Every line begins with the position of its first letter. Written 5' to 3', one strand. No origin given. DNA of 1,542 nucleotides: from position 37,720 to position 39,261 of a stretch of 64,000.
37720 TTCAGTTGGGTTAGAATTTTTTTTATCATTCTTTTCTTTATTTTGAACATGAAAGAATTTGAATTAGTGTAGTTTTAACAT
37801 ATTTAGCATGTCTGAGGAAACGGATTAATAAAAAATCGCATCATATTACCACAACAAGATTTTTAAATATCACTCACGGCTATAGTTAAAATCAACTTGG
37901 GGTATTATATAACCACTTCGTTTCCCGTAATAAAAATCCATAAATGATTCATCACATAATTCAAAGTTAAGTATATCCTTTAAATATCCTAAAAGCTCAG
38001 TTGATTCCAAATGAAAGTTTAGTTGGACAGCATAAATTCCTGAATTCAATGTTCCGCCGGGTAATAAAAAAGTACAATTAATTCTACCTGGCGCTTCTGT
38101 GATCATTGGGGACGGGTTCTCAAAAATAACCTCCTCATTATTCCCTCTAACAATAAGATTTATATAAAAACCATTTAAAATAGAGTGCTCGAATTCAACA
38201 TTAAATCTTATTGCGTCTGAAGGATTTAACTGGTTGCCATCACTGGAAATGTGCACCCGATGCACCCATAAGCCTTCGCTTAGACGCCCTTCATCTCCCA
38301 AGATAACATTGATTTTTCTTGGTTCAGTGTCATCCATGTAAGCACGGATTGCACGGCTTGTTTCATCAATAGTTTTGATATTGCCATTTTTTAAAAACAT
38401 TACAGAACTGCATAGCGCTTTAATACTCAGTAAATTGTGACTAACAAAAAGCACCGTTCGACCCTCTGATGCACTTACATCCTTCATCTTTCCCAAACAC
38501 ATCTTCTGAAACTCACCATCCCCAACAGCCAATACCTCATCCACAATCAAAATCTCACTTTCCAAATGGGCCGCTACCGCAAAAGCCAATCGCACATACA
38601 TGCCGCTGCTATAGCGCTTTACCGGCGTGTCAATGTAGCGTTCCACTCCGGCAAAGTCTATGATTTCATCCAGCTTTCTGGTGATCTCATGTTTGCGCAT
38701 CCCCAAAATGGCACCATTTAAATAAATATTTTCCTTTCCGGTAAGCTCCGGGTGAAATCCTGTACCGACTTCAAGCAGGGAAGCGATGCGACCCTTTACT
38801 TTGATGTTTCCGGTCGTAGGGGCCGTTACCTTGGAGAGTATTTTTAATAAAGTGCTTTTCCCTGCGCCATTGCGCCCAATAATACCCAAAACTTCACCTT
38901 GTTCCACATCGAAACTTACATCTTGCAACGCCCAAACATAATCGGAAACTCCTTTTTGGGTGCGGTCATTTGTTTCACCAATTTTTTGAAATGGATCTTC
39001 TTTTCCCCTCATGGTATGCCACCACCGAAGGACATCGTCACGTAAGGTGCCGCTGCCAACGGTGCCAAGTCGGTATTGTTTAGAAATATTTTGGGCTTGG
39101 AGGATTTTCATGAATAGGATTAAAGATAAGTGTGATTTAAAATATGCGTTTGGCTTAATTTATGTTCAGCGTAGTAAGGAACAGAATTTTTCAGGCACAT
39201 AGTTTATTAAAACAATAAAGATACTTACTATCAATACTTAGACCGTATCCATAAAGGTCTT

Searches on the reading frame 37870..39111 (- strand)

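Call 59: search_protein_families(library=pfam, proteins=[window:37870-39111:-], max_evalue=0.01)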
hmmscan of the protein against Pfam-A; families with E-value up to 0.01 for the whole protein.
window:37870-39111:- (413 aa): 4 families
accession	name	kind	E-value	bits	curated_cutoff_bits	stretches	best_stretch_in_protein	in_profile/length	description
PF00005.33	ABC_tran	-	9.7e-23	81.7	25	1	62-193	1-135/137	ABC transporter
PF13304.12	AAA_21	-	0.00081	20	27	1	76-93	3-20/304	AAA domain, putative AbiEii toxin, Type IV TA system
PF13555.12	AAA_29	-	0.0017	18.5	27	1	65-99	15-49/61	P-loop containing region of AAA domain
PF13476.12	AAA_23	-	0.0035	18.5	27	1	63-93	11-40/201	AAA domain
